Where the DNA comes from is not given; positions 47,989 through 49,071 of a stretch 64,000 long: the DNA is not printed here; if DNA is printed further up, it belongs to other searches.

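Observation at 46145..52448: Non-canonical Rieske/cytochrome b6-type module in an otherwise actinobacterial-looking genome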

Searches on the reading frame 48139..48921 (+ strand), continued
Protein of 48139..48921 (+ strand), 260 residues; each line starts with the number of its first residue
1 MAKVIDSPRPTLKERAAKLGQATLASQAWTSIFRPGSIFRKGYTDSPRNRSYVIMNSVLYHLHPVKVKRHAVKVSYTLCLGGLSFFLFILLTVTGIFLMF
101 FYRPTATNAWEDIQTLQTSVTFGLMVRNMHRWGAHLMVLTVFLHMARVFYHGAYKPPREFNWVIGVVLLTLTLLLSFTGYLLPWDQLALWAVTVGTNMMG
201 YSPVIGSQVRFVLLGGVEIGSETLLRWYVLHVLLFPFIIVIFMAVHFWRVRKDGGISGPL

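Call 24: search_protein_representatives(protein=window:48139-48921:+)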
Query: 260 residues. Proteins with E-value up to 0.001 (for the whole library): 8700; up to 1e-10: 4935; up to 1e-30: 1016. The best 150 are listed.
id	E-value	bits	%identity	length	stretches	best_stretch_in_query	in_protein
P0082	5.6e-141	485.1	86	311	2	7-244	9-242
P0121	2.4e-127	440.4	71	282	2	80-260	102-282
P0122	9.6e-108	376.2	88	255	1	17-209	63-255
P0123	1.2e-97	343.0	88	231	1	69-245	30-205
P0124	1.7e-97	342.6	63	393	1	37-257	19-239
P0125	1.7e-94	332.8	84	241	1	1-177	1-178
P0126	8.0e-93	327.3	77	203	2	25-153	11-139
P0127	1.3e-87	310.2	59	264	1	37-260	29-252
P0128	4.4e-87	308.5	75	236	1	9-188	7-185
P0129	7.8e-85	301.1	57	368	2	23-211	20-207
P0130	3.6e-84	298.9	61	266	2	27-209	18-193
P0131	1.3e-80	287.3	57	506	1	37-257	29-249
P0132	3.2e-80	286.0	55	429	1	37-259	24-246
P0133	1.6e-78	280.4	57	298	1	37-259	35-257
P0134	1.7e-78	280.3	56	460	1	37-259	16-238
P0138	3.7e-76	272.6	57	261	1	26-254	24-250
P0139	4.0e-76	272.5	59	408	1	36-259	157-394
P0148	7.3e-73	261.8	52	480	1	37-259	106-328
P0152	8.3e-69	248.5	49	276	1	17-260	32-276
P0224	1.2e-53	198.8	73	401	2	18-106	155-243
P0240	9.7e-52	192.6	44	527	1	40-254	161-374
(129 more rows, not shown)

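Call 28: find_encoding_contigs(protein=P0130, flank=6000, max_places=3)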
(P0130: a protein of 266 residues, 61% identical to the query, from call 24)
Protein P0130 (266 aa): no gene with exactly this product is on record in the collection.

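Call 29: find_encoding_contigs(protein=P0127, flank=6000, max_places=3)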
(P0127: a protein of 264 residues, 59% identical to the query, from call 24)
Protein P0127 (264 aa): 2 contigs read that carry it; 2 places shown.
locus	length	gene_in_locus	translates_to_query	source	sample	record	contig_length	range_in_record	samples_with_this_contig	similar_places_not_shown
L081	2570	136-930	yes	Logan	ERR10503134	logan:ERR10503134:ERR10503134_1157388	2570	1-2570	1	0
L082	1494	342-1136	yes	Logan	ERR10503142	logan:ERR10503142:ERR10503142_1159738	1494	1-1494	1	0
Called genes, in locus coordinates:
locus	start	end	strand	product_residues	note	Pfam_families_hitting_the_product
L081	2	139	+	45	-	?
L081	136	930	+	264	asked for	PF00033:Cytochrome_B, PF14358:DUF4405 (weak), PF13631:Cytochrom_B_N_2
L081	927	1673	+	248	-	-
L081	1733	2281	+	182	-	PF00355:Rieske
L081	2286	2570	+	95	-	?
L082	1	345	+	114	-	?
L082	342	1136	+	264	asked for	PF00033:Cytochrome_B, PF14358:DUF4405 (weak), PF13631:Cytochrom_B_N_2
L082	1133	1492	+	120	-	?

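Call 36: list_cluster_members(proteins=[P0127, P0124, P0131, P0133, P0138, P0139, P0148, P0152, P0240, P0121])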
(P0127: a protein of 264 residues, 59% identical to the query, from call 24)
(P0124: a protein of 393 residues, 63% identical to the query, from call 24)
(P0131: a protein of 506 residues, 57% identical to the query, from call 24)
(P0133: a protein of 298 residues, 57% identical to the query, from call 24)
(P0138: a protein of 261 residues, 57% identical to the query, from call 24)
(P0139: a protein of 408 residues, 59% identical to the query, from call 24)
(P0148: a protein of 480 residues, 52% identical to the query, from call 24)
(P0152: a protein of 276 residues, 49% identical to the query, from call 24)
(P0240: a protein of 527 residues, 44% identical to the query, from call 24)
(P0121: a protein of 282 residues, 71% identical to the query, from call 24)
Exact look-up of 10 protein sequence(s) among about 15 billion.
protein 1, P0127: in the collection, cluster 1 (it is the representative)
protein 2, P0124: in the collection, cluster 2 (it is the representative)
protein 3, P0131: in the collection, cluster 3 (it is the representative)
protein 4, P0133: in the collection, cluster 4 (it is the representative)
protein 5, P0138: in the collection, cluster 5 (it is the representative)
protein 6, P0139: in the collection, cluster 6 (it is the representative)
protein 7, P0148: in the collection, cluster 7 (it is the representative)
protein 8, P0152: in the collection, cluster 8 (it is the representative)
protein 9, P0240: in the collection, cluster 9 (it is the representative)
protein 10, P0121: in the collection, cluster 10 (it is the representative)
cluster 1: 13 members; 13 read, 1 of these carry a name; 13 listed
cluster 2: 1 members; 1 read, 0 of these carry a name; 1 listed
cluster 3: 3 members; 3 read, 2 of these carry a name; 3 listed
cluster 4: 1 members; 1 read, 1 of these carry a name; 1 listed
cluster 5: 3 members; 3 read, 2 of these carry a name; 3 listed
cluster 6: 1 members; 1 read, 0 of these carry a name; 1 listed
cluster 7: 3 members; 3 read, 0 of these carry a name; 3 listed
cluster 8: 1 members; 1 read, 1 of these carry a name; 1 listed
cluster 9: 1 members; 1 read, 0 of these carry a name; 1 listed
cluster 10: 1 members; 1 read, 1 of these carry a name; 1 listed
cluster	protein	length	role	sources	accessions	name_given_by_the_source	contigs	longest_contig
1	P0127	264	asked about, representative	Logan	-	-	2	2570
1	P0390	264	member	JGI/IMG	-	quinol-cytochrome oxidoreductase complex cytochrome b subunit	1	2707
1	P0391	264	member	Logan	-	-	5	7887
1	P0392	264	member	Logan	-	-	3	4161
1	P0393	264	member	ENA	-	-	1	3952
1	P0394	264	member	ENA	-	-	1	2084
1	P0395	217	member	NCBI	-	-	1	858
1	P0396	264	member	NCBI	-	-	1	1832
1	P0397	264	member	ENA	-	-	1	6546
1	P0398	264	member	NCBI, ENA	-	-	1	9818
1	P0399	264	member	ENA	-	-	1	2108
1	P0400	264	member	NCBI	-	-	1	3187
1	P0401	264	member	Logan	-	-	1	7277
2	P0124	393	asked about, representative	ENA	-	-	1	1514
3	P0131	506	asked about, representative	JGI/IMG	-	quinol-cytochrome oxidoreductase complex cytochrome b subunit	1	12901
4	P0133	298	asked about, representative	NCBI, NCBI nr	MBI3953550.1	MAG: cytochrome b N-terminal domain-containing protein [Chloroflexi bacterium] | cytochrome b N-terminal domain-containing protein [Chloroflexota bacterium]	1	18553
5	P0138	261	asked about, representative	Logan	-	-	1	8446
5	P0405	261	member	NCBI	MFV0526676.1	MAG: cytochrome b N-terminal domain-containing protein [Acidimicrobiales bacterium]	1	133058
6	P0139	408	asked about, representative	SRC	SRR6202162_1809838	-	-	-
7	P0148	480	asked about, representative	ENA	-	-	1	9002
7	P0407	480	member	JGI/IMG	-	-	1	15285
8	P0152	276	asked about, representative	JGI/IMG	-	quinol-cytochrome oxidoreductase complex cytochrome b subunit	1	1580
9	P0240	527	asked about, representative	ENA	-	-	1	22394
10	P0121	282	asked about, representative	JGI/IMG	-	quinol-cytochrome oxidoreductase complex cytochrome b subunit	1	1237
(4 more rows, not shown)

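Call 37: find_encoding_contigs(protein=P0398, flank=8000, max_places=2)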
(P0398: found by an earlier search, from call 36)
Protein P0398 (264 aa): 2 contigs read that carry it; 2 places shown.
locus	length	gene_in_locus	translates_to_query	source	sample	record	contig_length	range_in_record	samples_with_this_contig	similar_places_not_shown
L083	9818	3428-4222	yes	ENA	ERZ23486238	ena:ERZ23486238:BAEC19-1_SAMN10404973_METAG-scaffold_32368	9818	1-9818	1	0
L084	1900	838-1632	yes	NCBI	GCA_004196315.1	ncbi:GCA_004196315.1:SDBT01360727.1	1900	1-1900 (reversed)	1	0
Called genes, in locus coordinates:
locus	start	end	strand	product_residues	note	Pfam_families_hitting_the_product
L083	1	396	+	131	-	?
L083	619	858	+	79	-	-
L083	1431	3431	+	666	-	PF14691:Fer4_20, PF13237:Fer4_10 (faint), PF01266:DAO (weak), PF07992:Pyr_redox_2, PF13450:NAD_binding_8 (weak), PF12838:Fer4_7, PF13183:Fer4_8 (weak), PF00037:Fer4, +2 more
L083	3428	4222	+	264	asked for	PF00033:Cytochrome_B, PF14358:DUF4405 (weak), PF13631:Cytochrom_B_N_2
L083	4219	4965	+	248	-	-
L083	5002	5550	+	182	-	PF00355:Rieske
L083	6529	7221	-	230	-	-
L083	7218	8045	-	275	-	PF00037:Fer4 (weak), PF12797:Fer4_2 (faint), PF12837:Fer4_6 (weak), PF12838:Fer4_7 (weak), PF13187:Fer4_9 (weak), PF13237:Fer4_10 (weak), PF14697:Fer4_21 (weak)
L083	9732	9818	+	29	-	?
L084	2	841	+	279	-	?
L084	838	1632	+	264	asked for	PF00033:Cytochrome_B, PF14358:DUF4405 (weak), PF13631:Cytochrom_B_N_2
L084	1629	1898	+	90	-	?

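Call 38: find_encoding_contigs(protein=P0133, flank=8000, max_places=2)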
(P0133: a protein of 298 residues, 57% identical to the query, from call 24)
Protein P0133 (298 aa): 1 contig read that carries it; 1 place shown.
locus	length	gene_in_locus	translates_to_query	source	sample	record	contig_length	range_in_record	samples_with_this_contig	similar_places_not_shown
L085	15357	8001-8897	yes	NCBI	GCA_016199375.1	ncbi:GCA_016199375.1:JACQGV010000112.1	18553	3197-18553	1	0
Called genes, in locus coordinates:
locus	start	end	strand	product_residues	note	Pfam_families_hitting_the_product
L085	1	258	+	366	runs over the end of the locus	PF01555:N6_N4_Mtase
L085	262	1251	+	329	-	PF20296:MTaX1, PF13391:HNH_2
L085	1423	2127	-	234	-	-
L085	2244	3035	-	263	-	PF12146:Hydrolase_4, PF00561:Abhydrolase_1 (faint), PF12146:Hydrolase_4 (weak)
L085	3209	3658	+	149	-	PF03100:CcmE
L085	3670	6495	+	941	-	PF13510:Fer2_4, PF12838:Fer4_7 (weak), PF13183:Fer4_8 (weak), PF13237:Fer4_10 (weak), PF22117:Fer4_Nqo3 (weak), PF04879:Molybdop_Fe4S4, PF00384:Molybdopterin, PF01568:Molydop_binding, +2 more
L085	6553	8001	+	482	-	PF00037:Fer4 (faint), PF13237:Fer4_10 (faint), PF14691:Fer4_20, PF00890:FAD_binding_2 (faint), PF07992:Pyr_redox_2, PF13450:NAD_binding_8, PF12838:Fer4_7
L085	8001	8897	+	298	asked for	PF00033:Cytochrome_B, PF14358:DUF4405 (weak), PF13631:Cytochrom_B_N_2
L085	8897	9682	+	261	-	-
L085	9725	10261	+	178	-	PF00355:Rieske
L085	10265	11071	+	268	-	PF13442:Cytochrome_CBB3, PF00034:Cytochrom_C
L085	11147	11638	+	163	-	PF00034:Cytochrom_C (weak)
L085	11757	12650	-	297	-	PF07728:AAA_5, PF08406:CbbQ_C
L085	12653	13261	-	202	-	PF01121:CoaE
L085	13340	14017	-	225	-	PF02811:PHP, PF13263:PHP_C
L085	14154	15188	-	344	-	PF08240:ADH_N, PF00107:ADH_zinc_N, PF13602:ADH_zinc_N_2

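Call 39: find_encoding_contigs(protein=P0405, flank=8000, max_places=2)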
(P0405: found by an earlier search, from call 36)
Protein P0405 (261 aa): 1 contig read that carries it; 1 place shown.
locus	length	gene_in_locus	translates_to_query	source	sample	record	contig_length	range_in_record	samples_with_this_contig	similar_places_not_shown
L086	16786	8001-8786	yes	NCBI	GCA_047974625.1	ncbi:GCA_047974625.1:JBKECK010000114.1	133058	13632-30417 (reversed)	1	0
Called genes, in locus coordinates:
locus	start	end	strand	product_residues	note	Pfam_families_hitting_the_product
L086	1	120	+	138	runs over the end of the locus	-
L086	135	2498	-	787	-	PF00033:Cytochrome_B, PF13631:Cytochrom_B_N_2, PF13187:Fer4_9 (faint), PF00037:Fer4 (faint), PF12838:Fer4_7 (weak), PF12837:Fer4_6 (weak), PF02662:FlpD (weak), PF00034:Cytochrom_C (weak), +3 more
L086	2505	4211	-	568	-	PF00115:COX1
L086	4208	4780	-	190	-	PF13473:Cupredoxin_1 (weak), PF00116:COX2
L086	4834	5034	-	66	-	-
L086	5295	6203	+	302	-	PF00034:Cytochrom_C, PF13442:Cytochrome_CBB3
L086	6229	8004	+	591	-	PF14691:Fer4_20, PF07992:Pyr_redox_2, PF13450:NAD_binding_8, PF00037:Fer4 (weak), PF13237:Fer4_10, PF12838:Fer4_7, PF13187:Fer4_9, PF00037:Fer4 (weak), +3 more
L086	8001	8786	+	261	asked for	PF00033:Cytochrome_B, PF13631:Cytochrom_B_N_2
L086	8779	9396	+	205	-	PF00032:Cytochrom_B_C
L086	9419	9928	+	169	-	PF00355:Rieske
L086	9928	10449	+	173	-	PF00034:Cytochrom_C, PF13442:Cytochrome_CBB3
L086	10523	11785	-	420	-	PF04909:Amidohydro_2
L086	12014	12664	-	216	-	PF00440:TetR_N, PF17932:TetR_C_24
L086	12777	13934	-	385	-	PF00355:Rieske, PF00848:Ring_hydroxyl_A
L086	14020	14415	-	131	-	-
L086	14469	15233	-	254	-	PF23441:SDR, PF00106:adh_short, PF08659:KR (weak), PF13561:adh_short_C2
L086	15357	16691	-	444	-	PF02771:Acyl-CoA_dh_N, PF02770:Acyl-CoA_dh_M, PF00441:Acyl-CoA_dh_1, PF08028:Acyl-CoA_dh_2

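Call 58: search_protein_families(library=ncbifam, proteins=[L085:6553-8001:+, L083:1431-3431:+, L086:6229-8004:+, L086:8001-8786:+, L085:8001-8897:+, L086:135-2498:-], max_evalue=1e-8)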
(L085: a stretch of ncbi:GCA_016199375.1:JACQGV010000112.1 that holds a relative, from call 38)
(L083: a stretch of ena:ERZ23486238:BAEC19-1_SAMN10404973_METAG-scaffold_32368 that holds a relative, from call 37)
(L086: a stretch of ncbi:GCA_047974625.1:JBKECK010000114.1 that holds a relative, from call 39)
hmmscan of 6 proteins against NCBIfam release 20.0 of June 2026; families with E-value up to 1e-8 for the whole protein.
L085:6553-8001:+ (482 aa): 16 families
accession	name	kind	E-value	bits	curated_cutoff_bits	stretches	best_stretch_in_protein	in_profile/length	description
NF009410.0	PRK12771.1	subfamily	2.8e-64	217.7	516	3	140-246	134-238/566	NAD(P)-binding protein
NF009454.0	PRK12814.1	equivalog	6.3e-49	166.9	916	2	137-245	186-292/657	putative NADPH-dependent glutamate synthase small subunit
NF010590.0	PRK13984.1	equivalog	9.2e-46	156.2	946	2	142-246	285-388/611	putative oxidoreductase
NF009414.0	PRK12778.1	equivalog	3.4e-35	121.5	1103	1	137-240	424-526/752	bifunctional dihydroorotate dehydrogenase B NAD binding subunit/NADPH-dependent glutamate synthase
NF045663.1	diclust_near_Sec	equivalog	6.6e-32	110.5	530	2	25-100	18-93/759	pyridine nucleotide-disulfide oxidoreductase/dicluster-binding protein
TIGR01316.1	gltA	equivalog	4.7e-31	108.1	471.75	1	23-245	34-232/449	NADPH-dependent glutamate synthase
NF009413.0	PRK12775.1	equivalog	1.3e-28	99.3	1895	1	141-241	428-527/1006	putative trifunctional 2-polyprenylphenol hydroxylase/glutamate synthase subunit beta/ferritin domain-containing protein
TIGR03315.1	Se_ygfK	equivalog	1.4e-26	92.3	835.3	2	141-246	533-636/1012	putative selenate reductase subunit YgfK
NF009415.0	PRK12779.1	equivalog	8.6e-26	90.1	1519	1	27-243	210-404/944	putative bifunctional glutamate synthase subunit beta/2-polyprenylphenol hydroxylase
TIGR01317.1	GOGAT_sm_gam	subfamily_domain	2e-24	86.3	447.7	1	144-246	142-243/485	glutamate synthase small subunit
NF009408.0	PRK12769.1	equivalog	6.1e-22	77.5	1003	1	144-252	326-433/659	formate-dependent uric acid utilization protein AegA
TIGR01318.1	gltD_gamma_fam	subfamily_domain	7.5e-21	74.2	482.95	1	145-252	141-247/467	glutamate synthase, small subunit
NF009409.0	PRK12770.1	subfamily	6.6e-17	61.6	343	1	141-248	14-136/360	putative glutamate synthase subunit beta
NF009451.0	PRK12809.1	equivalog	5e-16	58.1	1154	1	145-241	310-405/639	formate-dependent uric acid utilization protein YgfT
TIGR03997.1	mycofact_OYE_2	equivalog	1.4e-11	43.5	793.15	1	137-250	371-482/645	mycofactocin system FadH/OYE family oxidoreductase 2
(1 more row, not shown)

L083:1431-3431:+ (666 aa): 19 families
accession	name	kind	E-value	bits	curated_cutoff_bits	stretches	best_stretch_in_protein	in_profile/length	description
NF009410.0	PRK12771.1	subfamily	3.6e-129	431.9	516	3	322-651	279-563/566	NAD(P)-binding protein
NF009454.0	PRK12814.1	equivalog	1.1e-105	354.4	916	3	321-566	333-582/657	putative NADPH-dependent glutamate synthase small subunit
TIGR01316.1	gltA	equivalog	1.7e-88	297.4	471.75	2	149-311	128-298/449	NADPH-dependent glutamate synthase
NF010590.0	PRK13984.1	equivalog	3.2e-85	286.5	946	2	154-491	288-608/611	putative oxidoreductase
NF009414.0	PRK12778.1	equivalog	8.8e-80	268.9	1103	3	154-311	431-597/752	bifunctional dihydroorotate dehydrogenase B NAD binding subunit/NADPH-dependent glutamate synthase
TIGR03315.1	Se_ygfK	equivalog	2.2e-75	253.8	835.3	2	321-591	676-911/1012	putative selenate reductase subunit YgfK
TIGR01318.1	gltD_gamma_fam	subfamily_domain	3.7e-60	203.8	482.95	2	321-490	292-466/467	glutamate synthase, small subunit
NF009413.0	PRK12775.1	equivalog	3.9e-58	197.1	1895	2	157-309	433-595/1006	putative trifunctional 2-polyprenylphenol hydroxylase/glutamate synthase subunit beta/ferritin domain-containing protein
NF009415.0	PRK12779.1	equivalog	1.6e-55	188.5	1519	2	153-311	305-473/944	putative bifunctional glutamate synthase subunit beta/2-polyprenylphenol hydroxylase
NF009409.0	PRK12770.1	subfamily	6.4e-55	186.7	343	2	321-492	183-353/360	putative glutamate synthase subunit beta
NF009408.0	PRK12769.1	equivalog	1.2e-53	182.2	1003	2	321-491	478-653/659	formate-dependent uric acid utilization protein AegA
TIGR01317.1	GOGAT_sm_gam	subfamily_domain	1.4e-52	179.1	447.7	1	151-492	141-481/485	glutamate synthase small subunit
NF045663.1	diclust_near_Sec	equivalog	3.7e-40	137.7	530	3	23-110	17-103/759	pyridine nucleotide-disulfide oxidoreductase/dicluster-binding protein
NF009451.0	PRK12809.1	equivalog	1.4e-35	122.7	1154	1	154-485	310-630/639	formate-dependent uric acid utilization protein YgfT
TIGR01292.1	TRX_reduct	equivalog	7.2e-13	48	343.45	1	407-489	220-300/300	thioredoxin-disulfide reductase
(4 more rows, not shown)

L086:6229-8004:+ (591 aa): 25 families
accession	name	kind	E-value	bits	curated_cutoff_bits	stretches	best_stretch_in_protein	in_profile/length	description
NF009410.0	PRK12771.1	subfamily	6.2e-135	450.9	516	2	7-260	45-291/566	NAD(P)-binding protein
NF009454.0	PRK12814.1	equivalog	4.7e-109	365.6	916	2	9-259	101-345/657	putative NADPH-dependent glutamate synthase small subunit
NF010590.0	PRK13984.1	equivalog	3.2e-101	339.3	946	2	12-259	198-445/611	putative oxidoreductase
TIGR01316.1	gltA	equivalog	4.8e-82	276.1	471.75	2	3-259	29-294/449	NADPH-dependent glutamate synthase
TIGR03315.1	Se_ygfK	equivalog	6.7e-79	265.5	835.3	2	11-259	446-688/1012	putative selenate reductase subunit YgfK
NF009414.0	PRK12778.1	equivalog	6.8e-78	262.7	1103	2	9-259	336-592/752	bifunctional dihydroorotate dehydrogenase B NAD binding subunit/NADPH-dependent glutamate synthase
TIGR01318.1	gltD_gamma_fam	subfamily_domain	2.6e-63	214.2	482.95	2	11-260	49-305/467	glutamate synthase, small subunit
TIGR01317.1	GOGAT_sm_gam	subfamily_domain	2.1e-56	191.8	447.7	1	15-449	57-480/485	glutamate synthase small subunit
NF009408.0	PRK12769.1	equivalog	4.9e-55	186.9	1003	2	12-259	236-490/659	formate-dependent uric acid utilization protein AegA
NF009413.0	PRK12775.1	equivalog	4.7e-54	183.6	1895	2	11-259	340-593/1006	putative trifunctional 2-polyprenylphenol hydroxylase/glutamate synthase subunit beta/ferritin domain-containing protein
NF009415.0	PRK12779.1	equivalog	8.2e-52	176.2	1519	2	14-259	212-469/944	putative bifunctional glutamate synthase subunit beta/2-polyprenylphenol hydroxylase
NF045663.1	diclust_near_Sec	equivalog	1e-45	156.2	530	2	8-203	16-200/759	pyridine nucleotide-disulfide oxidoreductase/dicluster-binding protein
NF009451.0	PRK12809.1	equivalog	1.7e-43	148.9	1154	2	8-260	215-474/639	formate-dependent uric acid utilization protein YgfT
NF009409.0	PRK12770.1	subfamily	1.3e-42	146.2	343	2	107-258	18-194/360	putative glutamate synthase subunit beta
NF041087.1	bile_acid_BaiCD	equivalog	2e-14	52.7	825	1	105-255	378-521/642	bile acid Fe-S flavoenzyme BaiCD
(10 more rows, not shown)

L086:8001-8786:+ (261 aa): 4 families
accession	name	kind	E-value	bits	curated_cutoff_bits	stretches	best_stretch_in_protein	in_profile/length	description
NF040969.1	cytb_ExtP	equivalog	1.8e-78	263.1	290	1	51-251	2-202/205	selenite/tellurite reduction operon b-type cytochrome ExtP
NF002990.0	PRK03735.1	subfamily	6.3e-54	183.1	325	1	74-249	42-217/223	cytochrome b6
NF050120.1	bc1_QcrB_actin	exception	4.1e-31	108.4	500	1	72-243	24-212/458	cytochrome bc1 complex cytochrome b subunit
NF041076.1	cyt_b_SoxC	equivalog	1.1e-27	97.2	740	1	72-244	26-193/542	proton pump complex cytochrome B SoxC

L085:8001-8897:+ (298 aa): 4 families
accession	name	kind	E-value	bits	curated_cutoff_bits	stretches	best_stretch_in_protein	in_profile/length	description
NF040969.1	cytb_ExtP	equivalog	8.2e-78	260.9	290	1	52-255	1-204/205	selenite/tellurite reduction operon b-type cytochrome ExtP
NF002990.0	PRK03735.1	subfamily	2.9e-52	177.7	325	1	60-257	26-222/223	cytochrome b6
NF041076.1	cyt_b_SoxC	equivalog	8.8e-32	110.7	740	1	77-246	29-193/542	proton pump complex cytochrome B SoxC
NF050120.1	bc1_QcrB_actin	exception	1.2e-29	103.6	500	1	74-267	24-234/458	cytochrome bc1 complex cytochrome b subunit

L086:135-2498:- (787 aa): 3 families
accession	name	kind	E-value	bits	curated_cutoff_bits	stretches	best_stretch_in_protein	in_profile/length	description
NF040969.1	cytb_ExtP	equivalog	2.1e-18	66.9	290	1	49-218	28-197/205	selenite/tellurite reduction operon b-type cytochrome ExtP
NF002990.0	PRK03735.1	subfamily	4.4e-15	56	325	1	47-172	42-168/223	cytochrome b6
NF040770.1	hetero_SS_HdrA2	exception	3.5e-09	35.3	1100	0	361-483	597-728/777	CoB-CoM heterodisulfide reductase HdrA2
